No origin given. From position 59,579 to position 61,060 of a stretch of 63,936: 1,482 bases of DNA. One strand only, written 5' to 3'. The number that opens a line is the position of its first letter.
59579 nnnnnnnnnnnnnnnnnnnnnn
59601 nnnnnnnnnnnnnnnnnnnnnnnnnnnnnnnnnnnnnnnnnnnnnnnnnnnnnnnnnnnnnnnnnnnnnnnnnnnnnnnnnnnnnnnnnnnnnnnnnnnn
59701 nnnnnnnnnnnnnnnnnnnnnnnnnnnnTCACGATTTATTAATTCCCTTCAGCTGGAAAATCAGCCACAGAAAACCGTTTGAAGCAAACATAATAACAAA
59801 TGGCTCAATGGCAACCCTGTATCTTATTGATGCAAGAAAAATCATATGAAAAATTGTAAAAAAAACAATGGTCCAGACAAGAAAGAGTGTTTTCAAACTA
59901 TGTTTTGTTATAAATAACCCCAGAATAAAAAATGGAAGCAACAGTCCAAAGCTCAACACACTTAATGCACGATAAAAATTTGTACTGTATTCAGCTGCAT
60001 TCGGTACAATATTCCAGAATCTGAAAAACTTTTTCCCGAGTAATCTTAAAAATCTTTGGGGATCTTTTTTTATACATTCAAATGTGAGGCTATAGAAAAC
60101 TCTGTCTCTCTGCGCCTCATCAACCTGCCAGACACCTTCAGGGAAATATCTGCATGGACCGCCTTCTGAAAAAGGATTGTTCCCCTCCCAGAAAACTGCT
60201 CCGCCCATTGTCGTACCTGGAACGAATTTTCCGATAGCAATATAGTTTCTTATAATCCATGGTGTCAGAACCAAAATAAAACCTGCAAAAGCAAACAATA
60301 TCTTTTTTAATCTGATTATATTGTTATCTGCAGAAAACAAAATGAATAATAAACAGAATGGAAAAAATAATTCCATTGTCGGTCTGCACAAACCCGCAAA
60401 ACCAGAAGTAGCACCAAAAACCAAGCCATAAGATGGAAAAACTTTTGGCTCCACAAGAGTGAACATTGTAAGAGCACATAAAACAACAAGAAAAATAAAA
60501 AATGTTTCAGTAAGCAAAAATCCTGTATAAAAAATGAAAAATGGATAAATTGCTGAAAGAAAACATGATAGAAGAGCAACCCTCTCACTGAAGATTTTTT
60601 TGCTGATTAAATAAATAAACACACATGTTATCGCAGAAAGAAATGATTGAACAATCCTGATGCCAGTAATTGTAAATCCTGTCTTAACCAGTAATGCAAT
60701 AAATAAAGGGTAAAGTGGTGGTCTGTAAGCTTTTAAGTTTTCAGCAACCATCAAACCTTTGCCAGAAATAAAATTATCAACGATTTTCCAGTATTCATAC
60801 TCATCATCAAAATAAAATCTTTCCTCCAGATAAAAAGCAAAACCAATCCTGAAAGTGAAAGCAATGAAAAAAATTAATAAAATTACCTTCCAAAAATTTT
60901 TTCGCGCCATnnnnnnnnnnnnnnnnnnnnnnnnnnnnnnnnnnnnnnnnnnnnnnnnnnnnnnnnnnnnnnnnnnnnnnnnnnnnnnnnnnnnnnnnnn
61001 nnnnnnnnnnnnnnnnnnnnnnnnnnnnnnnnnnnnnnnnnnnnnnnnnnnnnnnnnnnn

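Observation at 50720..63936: A >13 kb single-strand operon combining three GT-C transferases with four polyprenyl-phosphate-sugar-synthase-like GT2s: a multi-branch periplasmic glycosylation system unlike standard O-antigen/capsule loci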

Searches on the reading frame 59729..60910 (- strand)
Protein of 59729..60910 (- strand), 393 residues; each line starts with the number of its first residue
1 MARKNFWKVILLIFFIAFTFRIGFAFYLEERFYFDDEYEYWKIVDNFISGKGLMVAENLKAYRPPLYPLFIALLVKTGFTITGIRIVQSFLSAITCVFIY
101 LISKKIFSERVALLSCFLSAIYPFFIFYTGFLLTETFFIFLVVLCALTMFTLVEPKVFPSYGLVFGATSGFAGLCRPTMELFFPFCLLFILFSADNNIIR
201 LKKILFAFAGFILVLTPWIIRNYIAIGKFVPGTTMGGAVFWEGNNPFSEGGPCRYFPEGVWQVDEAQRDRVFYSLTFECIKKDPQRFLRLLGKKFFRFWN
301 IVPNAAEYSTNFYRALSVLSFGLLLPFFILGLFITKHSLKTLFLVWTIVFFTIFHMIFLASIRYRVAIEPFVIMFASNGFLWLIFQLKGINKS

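Call 5: search_protein_families(library=pfam, proteins=[window:59729-60910:-], max_evalue=0.001)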
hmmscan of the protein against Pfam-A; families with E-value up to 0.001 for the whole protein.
window:59729-60910:- (393 aa): 1 family
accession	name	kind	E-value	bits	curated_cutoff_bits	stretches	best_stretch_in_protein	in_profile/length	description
PF13231.12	PMT_2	-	5.7e-17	62.8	26.1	1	63-220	2-159/160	Dolichyl-phosphate-mannose-protein mannosyltransferase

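Call 7: search_protein_families(library=ncbifam, proteins=[window:59729-60910:-], max_evalue=0.00001)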
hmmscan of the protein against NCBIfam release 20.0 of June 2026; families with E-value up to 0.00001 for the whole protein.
window:59729-60910:- (393 aa): 0 families

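Call 10: find_encoding_contigs(protein=window:59729-60910:-, flank=10000, max_places=6)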
Protein window:59729-60910:- (393 aa): 1 contig read that carries it; 1 place shown.
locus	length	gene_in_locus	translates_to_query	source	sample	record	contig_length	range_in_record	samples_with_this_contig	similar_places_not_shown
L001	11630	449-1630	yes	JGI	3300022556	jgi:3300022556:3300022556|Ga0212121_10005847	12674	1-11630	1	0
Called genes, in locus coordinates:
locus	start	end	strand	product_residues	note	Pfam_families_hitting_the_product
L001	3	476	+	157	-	?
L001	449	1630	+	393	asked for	PF13231:PMT_2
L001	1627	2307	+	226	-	PF00535:Glycos_transf_2, PF13641:Glyco_tranf_2_3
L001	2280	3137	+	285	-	PF05148:Methyltransf_8 (faint), PF13489:Methyltransf_23, PF05219:DREV (weak), PF07021:MetW, PF08241:Methyltransf_11, PF08242:Methyltransf_12, PF13649:Methyltransf_25, PF13847:Methyltransf_31, +1 more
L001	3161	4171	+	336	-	PF01073:3Beta_HSD, PF01370:Epimerase, PF02719:Polysacc_synt_2, PF04321:RmlD_sub_bind, PF07993:NAD_binding_4, PF16363:GDP_Man_Dehyd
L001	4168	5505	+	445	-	PF03721:UDPG_MGDP_dh_N, PF03807:F420_oxidored (faint), PF00984:UDPG_MGDP_dh, PF03720:UDPG_MGDP_dh_C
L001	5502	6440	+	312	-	PF01073:3Beta_HSD, PF01370:Epimerase, PF02719:Polysacc_synt_2 (faint), PF04321:RmlD_sub_bind (weak), PF07993:NAD_binding_4 (faint), PF16363:GDP_Man_Dehyd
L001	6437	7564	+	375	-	PF00106:adh_short, PF01073:3Beta_HSD, PF01370:Epimerase, PF02719:Polysacc_synt_2, PF07993:NAD_binding_4 (faint), PF13460:NAD_binding_10 (weak), PF16363:GDP_Man_Dehyd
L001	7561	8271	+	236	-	PF00535:Glycos_transf_2, PF10111:Glyco_tranf_2_2, PF13641:Glyco_tranf_2_3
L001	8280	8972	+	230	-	PF00535:Glycos_transf_2, PF10111:Glyco_tranf_2_2, PF13641:Glyco_tranf_2_3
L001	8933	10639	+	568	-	PF02366:PMT (weak), PF13231:PMT_2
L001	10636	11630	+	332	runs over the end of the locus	PF02547:Queuosine_synth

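Call 12: find_homologous_proteins(query=window:59729-60910:-, max_evalue=1e-10)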
Query window:59729-60910:- (393 aa): 224 proteins with E <= 1e-10 among 8000 candidates; the best 120 are listed.
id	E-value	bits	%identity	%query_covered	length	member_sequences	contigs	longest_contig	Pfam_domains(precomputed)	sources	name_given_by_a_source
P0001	1.7e-256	869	100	100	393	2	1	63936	PF13231.13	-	-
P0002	1.8e-183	629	70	99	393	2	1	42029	PF13231.13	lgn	-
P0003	1.5e-180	619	68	100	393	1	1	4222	PF13231.13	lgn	-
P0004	3.8e-180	618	70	100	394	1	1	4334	PF03901.24,PF13231.13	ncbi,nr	ncbi:MAG: glycosyltransferase family 39 protein [Candidatus Omnitrophica bacterium]|nr:glycosyltrans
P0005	6.1e-179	614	69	100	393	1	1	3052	PF13231.13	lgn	-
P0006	1.3e-176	606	68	100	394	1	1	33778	PF13231.13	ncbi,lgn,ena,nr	ncbi:MAG: glycosyltransferase family 39 protein [Candidatus Omnitrophica bacterium]|nr:glycosyltrans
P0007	3.0e-170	585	64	100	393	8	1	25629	PF03901.24,PF13231.13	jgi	-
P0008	5.3e-166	571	65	99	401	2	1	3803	PF03901.24,PF13231.13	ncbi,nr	ncbi:MAG: glycosyltransferase family 39 protein, partial [Candidatus Omnitrophica bacterium]|nr:glyc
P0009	4.2e-163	562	64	98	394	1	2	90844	PF02366.25,PF13231.13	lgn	-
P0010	6.5e-161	554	64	100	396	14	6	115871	PF13231.13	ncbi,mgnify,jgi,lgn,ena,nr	ncbi:MAG TPA: glycosyltransferase family 39 protein [bacterium]|mgnify:FL=1|nr:glycosyltransferase f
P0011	2.8e-159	549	64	93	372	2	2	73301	PF13231.13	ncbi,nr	ncbi:MAG TPA: glycosyltransferase family 39 protein [bacterium]|nr:glycosyltransferase family 39 pro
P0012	1.9e-158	546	61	100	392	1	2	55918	PF13231.13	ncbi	-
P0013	1.3e-156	540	61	100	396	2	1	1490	PF02366.25,PF13231.13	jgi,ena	-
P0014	2.0e-150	520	65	89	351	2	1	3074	PF03901.24,PF13231.13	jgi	-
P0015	7.9e-132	459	56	98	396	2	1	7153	PF03901.24,PF13231.13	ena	-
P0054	2.5e-119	417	55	95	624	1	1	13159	PF10111.15,PF13641.13,PF00535.33,PF13231.13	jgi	-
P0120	4.4e-62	229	37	89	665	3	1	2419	PF13641.13,PF00535.33,PF13231.13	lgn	-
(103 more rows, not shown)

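Call 14: find_encoding_contigs(protein=P0002, flank=10000, max_places=3)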
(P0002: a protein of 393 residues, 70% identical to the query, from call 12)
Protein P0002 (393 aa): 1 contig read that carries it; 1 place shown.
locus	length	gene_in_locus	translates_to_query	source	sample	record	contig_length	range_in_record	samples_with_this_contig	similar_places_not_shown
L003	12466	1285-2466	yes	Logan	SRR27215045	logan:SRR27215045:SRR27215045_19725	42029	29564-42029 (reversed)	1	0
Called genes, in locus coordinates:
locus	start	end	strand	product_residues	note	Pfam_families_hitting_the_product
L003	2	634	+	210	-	?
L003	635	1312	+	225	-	PF01522:Polysacc_deac_1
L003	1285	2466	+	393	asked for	PF13231:PMT_2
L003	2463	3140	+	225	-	PF00535:Glycos_transf_2, PF13641:Glyco_tranf_2_3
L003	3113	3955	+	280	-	PF08003:Methyltransf_9 (weak), PF05219:DREV (weak), PF13489:Methyltransf_23, PF07021:MetW, PF13847:Methyltransf_31, PF08241:Methyltransf_11, PF08242:Methyltransf_12, PF13649:Methyltransf_25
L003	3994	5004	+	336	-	PF01073:3Beta_HSD, PF01370:Epimerase, PF02719:Polysacc_synt_2, PF04321:RmlD_sub_bind, PF07993:NAD_binding_4, PF16363:GDP_Man_Dehyd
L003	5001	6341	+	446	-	PF03721:UDPG_MGDP_dh_N, PF03807:F420_oxidored (faint), PF00984:UDPG_MGDP_dh, PF03720:UDPG_MGDP_dh_C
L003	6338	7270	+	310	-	PF01073:3Beta_HSD, PF01370:Epimerase, PF02719:Polysacc_synt_2 (faint), PF04321:RmlD_sub_bind (weak), PF16363:GDP_Man_Dehyd, PF07993:NAD_binding_4 (weak)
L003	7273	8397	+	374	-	PF01073:3Beta_HSD, PF01370:Epimerase, PF02719:Polysacc_synt_2, PF07993:NAD_binding_4, PF13460:NAD_binding_10 (weak), PF16363:GDP_Man_Dehyd, PF01370:Epimerase, PF16363:GDP_Man_Dehyd, +1 more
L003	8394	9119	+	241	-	PF00535:Glycos_transf_2, PF10111:Glyco_tranf_2_2 (weak), PF13641:Glyco_tranf_2_3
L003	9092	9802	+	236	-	PF00535:Glycos_transf_2, PF10111:Glyco_tranf_2_2, PF13641:Glyco_tranf_2_3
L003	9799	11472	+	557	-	PF02366:PMT, PF13231:PMT_2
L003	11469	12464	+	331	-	PF02547:Queuosine_synth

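Call 15: find_encoding_contigs(protein=P0010, flank=10000, max_places=3)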
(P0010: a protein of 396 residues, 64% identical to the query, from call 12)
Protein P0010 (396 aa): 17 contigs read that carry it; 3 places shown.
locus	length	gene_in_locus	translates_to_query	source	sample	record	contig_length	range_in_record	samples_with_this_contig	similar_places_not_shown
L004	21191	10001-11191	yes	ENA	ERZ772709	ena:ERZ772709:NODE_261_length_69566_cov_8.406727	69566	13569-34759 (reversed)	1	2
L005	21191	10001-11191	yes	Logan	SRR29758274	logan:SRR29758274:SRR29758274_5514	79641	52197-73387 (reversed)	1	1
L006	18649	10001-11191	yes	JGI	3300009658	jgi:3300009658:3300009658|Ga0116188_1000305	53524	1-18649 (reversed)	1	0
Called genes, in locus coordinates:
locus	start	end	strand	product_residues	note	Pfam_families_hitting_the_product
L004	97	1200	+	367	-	PF04015:DUF362, PF12838:Fer4_7 (faint), PF00037:Fer4 (faint), PF12837:Fer4_6 (faint), PF13237:Fer4_10 (faint), PF13484:Fer4_16 (faint)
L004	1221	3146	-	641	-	PF05448:AXE1 (weak)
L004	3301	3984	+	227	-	PF00535:Glycos_transf_2, PF10111:Glyco_tranf_2_2 (weak), PF13641:Glyco_tranf_2_3 (weak)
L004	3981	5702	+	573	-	PF13231:PMT_2 (weak)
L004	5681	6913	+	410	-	PF13231:PMT_2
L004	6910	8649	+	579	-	PF13231:PMT_2 (weak)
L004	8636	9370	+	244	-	PF00535:Glycos_transf_2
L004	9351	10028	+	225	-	PF01522:Polysacc_deac_1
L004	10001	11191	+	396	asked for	PF13231:PMT_2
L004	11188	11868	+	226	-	PF00535:Glycos_transf_2, PF10111:Glyco_tranf_2_2 (weak), PF13641:Glyco_tranf_2_3 (weak)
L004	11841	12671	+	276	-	PF02353:CMAS (weak), PF08003:Methyltransf_9 (weak), PF13489:Methyltransf_23, PF07021:MetW, PF13847:Methyltransf_31, PF08241:Methyltransf_11, PF08242:Methyltransf_12, PF13649:Methyltransf_25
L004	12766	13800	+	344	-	PF01073:3Beta_HSD, PF01370:Epimerase, PF02719:Polysacc_synt_2, PF04321:RmlD_sub_bind, PF07993:NAD_binding_4, PF16363:GDP_Man_Dehyd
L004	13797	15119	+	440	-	PF03721:UDPG_MGDP_dh_N, PF03807:F420_oxidored (faint), PF00984:UDPG_MGDP_dh, PF03720:UDPG_MGDP_dh_C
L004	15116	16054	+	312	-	PF01073:3Beta_HSD, PF01370:Epimerase, PF02719:Polysacc_synt_2 (faint), PF04321:RmlD_sub_bind, PF07993:NAD_binding_4 (faint), PF16363:GDP_Man_Dehyd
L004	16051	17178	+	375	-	PF00106:adh_short (weak), PF01073:3Beta_HSD, PF01370:Epimerase, PF02719:Polysacc_synt_2, PF05368:NmrA (weak), PF16363:GDP_Man_Dehyd, PF01370:Epimerase, PF16363:GDP_Man_Dehyd, +2 more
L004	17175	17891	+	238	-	PF00535:Glycos_transf_2, PF10111:Glyco_tranf_2_2 (weak), PF13641:Glyco_tranf_2_3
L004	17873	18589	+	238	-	PF13641:Glyco_tranf_2_3, PF00535:Glycos_transf_2, PF10111:Glyco_tranf_2_2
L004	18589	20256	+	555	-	PF13231:PMT_2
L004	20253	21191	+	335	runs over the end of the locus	PF02547:Queuosine_synth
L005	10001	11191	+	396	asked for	PF13231:PMT_2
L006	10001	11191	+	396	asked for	PF13231:PMT_2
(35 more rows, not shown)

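Call 16: find_encoding_contigs(protein=P0009, flank=10000, max_places=3)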
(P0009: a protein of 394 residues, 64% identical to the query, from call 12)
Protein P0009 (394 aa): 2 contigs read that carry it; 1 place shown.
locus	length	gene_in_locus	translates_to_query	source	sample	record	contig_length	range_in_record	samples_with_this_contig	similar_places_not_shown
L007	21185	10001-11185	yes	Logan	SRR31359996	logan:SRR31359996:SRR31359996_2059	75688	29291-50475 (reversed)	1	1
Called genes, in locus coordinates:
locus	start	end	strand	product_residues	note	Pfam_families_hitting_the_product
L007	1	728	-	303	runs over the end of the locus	PF01180:DHO_dh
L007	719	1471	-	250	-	PF00175:NAD_binding_1 (weak), PF10418:DHODB_Fe-S_bind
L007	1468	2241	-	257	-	PF02673:BacA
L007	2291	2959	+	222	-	PF00535:Glycos_transf_2, PF10111:Glyco_tranf_2_2, PF13641:Glyco_tranf_2_3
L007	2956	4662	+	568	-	-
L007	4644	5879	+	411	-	PF13231:PMT_2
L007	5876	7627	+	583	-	-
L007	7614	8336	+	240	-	PF00535:Glycos_transf_2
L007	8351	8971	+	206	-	PF16264:SatD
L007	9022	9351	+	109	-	-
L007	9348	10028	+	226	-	PF01522:Polysacc_deac_1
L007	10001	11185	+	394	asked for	PF02366:PMT (weak), PF13231:PMT_2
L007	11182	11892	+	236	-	PF00535:Glycos_transf_2, PF10111:Glyco_tranf_2_2 (weak)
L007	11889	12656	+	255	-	PF13489:Methyltransf_23, PF05219:DREV (weak), PF07021:MetW, PF13847:Methyltransf_31, PF08241:Methyltransf_11, PF08242:Methyltransf_12, PF13649:Methyltransf_25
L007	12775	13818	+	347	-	PF01073:3Beta_HSD, PF01370:Epimerase, PF02719:Polysacc_synt_2, PF04321:RmlD_sub_bind, PF05368:NmrA (faint), PF07993:NAD_binding_4, PF08659:KR (weak), PF16363:GDP_Man_Dehyd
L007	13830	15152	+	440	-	PF03721:UDPG_MGDP_dh_N, PF03807:F420_oxidored (faint), PF00984:UDPG_MGDP_dh, PF03720:UDPG_MGDP_dh_C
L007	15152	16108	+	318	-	PF01073:3Beta_HSD, PF01370:Epimerase, PF02719:Polysacc_synt_2 (faint), PF04321:RmlD_sub_bind, PF16363:GDP_Man_Dehyd, PF07993:NAD_binding_4 (weak)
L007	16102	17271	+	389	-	PF00106:adh_short, PF01073:3Beta_HSD, PF01370:Epimerase, PF02719:Polysacc_synt_2, PF13460:NAD_binding_10, PF16363:GDP_Man_Dehyd, PF01370:Epimerase, PF16363:GDP_Man_Dehyd, +4 more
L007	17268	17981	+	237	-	PF13641:Glyco_tranf_2_3, PF00535:Glycos_transf_2, PF10111:Glyco_tranf_2_2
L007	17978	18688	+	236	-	PF00535:Glycos_transf_2, PF10111:Glyco_tranf_2_2, PF13641:Glyco_tranf_2_3 (weak)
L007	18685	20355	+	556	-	PF13231:PMT_2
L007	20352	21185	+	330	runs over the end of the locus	PF02547:Queuosine_synth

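Call 21: search_solved_structures(query=window:59729-60910:-, max_evalue=1)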
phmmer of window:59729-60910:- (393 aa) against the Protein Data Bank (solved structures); distinct sequences matched with E-value up to 1: 0.

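Call 30: find_related_loci(query=A1, collection=genome_contigs, flank=10000)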
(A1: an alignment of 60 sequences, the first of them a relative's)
Query A1 (393 aa) in genome_contigs; peptide patterns used: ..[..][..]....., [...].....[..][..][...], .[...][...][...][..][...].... (x = any residue, [..] = any of these).
599 stretches matched a pattern (row limit reached: there are more); 325 encode a relative of the query (tblastn E <= 1e-3); the best 80 are kept; 79 distinct loci.
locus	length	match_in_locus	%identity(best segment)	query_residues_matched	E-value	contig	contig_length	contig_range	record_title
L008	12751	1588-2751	69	1-388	0e+0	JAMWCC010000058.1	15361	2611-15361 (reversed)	MAG: Candidatus Omnitrophota bacterium isolate DRTY-6.bins.107.201705 NODE_7746_length_15361_cov_1.1752, whole genome sh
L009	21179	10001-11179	64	1-393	7e-175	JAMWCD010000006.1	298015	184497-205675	MAG: Candidatus Omnitrophota bacterium isolate DRTY-6.bins.152.201705 NODE_98_length_298015_cov_11.9097, whole genome sh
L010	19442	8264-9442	68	1-392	8e-174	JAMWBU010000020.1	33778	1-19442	MAG: Candidatus Omnitrophota bacterium isolate DG_1_6.bins.57.Tibet NODE_1297_length_33778_cov_1.291135, whole genome sh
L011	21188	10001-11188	64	1-392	1e-166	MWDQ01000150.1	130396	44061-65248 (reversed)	MAG: candidate division TA06 bacterium ADurb.Bin131 BWX89_contig000150, whole genome shotgun sequence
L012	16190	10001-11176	64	1-392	2e-165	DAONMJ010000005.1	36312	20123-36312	MAG TPA_asm: bacterium isolate AMR_MDS_3664 NODE_1034_length_36312_cov_8.083074, whole genome shotgun sequence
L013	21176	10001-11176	61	1-392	2e-163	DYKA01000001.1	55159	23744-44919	MAG TPA_asm: Vermiphilus sp. isolate SulCav_AS07-7_2_40_16 SulCav_AS07_7_476_length_55159_cov_8_726880, whole genome sho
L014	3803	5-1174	65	4-392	3e-169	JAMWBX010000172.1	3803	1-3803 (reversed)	MAG: Candidatus Omnitrophota bacterium isolate DG_2.bins.114.Tibet NODE_41213_length_3803_cov_0.884113, whole genome sho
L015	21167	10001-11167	63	1-389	6e-163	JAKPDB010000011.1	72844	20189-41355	MAG: bacterium isolate JPMR_maxbin.046 k141_338397, whole genome shotgun sequence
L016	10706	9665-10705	60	1-344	3e-141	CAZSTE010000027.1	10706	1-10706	MAG TPA_asm: uncultured bacterium isolate binchicken_co14_101 genome assembly, contig: NODE_7292_length_10706_cov_3.6842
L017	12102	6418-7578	54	1-390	3e-133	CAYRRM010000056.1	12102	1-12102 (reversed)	MAG TPA_asm: uncultured Lentisphaera sp. isolate binchicken_co14_242 genome assembly, contig: NODE_6297_length_12102_cov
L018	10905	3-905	66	93-393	1e-129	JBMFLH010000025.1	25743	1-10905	MAG: Candidatus Ratteibacteria bacterium isolate KM4336-44 NODE_720_length_25743_cov_5.473606, whole genome shotgun sequ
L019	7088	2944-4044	55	8-379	1e-128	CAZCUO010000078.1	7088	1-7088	MAG TPA_asm: uncultured bacterium isolate binchicken_co25_128 genome assembly, contig: k141_18539, whole genome shotgun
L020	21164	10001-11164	53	1-389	4e-128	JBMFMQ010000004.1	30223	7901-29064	MAG: Candidatus Ratteibacteria bacterium isolate KM4337-25 NODE_4_length_30223_cov_3.986930, whole genome shotgun sequen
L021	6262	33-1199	51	1-393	2e-127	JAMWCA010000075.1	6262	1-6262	MAG: Candidatus Omnitrophota bacterium isolate DG02_2.bins.52.Tibet NODE_7529_length_6262_cov_6.105623, whole genome sho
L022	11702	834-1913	52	28-390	2e-126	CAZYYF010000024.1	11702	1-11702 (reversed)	MAG TPA_asm: uncultured bacterium isolate binchicken_co265_286 genome assembly, contig: NODE_8391_length_11702_cov_5.227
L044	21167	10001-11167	42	9-392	1e-88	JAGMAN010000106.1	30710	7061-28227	MAG: bacterium isolate RS_15_20 ZL390.bin.20.fa_106, whole genome shotgun sequence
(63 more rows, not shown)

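Call 37: predict_structure(alignment_id=A1)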
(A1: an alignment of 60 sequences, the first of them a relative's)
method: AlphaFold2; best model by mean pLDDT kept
length: 393 residues; sequences in the alignment: 60
mean_pLDDT: 93.5   pTM: 0.92
mean pLDDT of the five models: 93.5, 92.8, 91.6, 91.3, 91.2
residues with pLDDT >= 90: 346; 70-90: 32; 50-70: 11; < 50: 4
segments of 3 or more residues with pLDDT < 50: none
pLDDT, mean of each block of 10 residues (from residue 1): 71 98 97 95 97 94 97 97 98 98 97 98 94 97 98 97 98 97 97 97 99 98 95 94 93 90 93 97 97 92 66 77 93 96 98 94 90 98 89 46
secondary structure, 60 per line:
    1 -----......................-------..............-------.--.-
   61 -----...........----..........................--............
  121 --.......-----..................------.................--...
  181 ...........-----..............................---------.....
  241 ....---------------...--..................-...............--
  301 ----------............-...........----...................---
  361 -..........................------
elements in order: H6-27 H35-48 H66-76 H81-106 H109-120 H123-129 H135-152 H159-175 H178-191 H197-226 H236-244 H265-282 H284-298 H311-322 H324-334 H339-357 H362-387
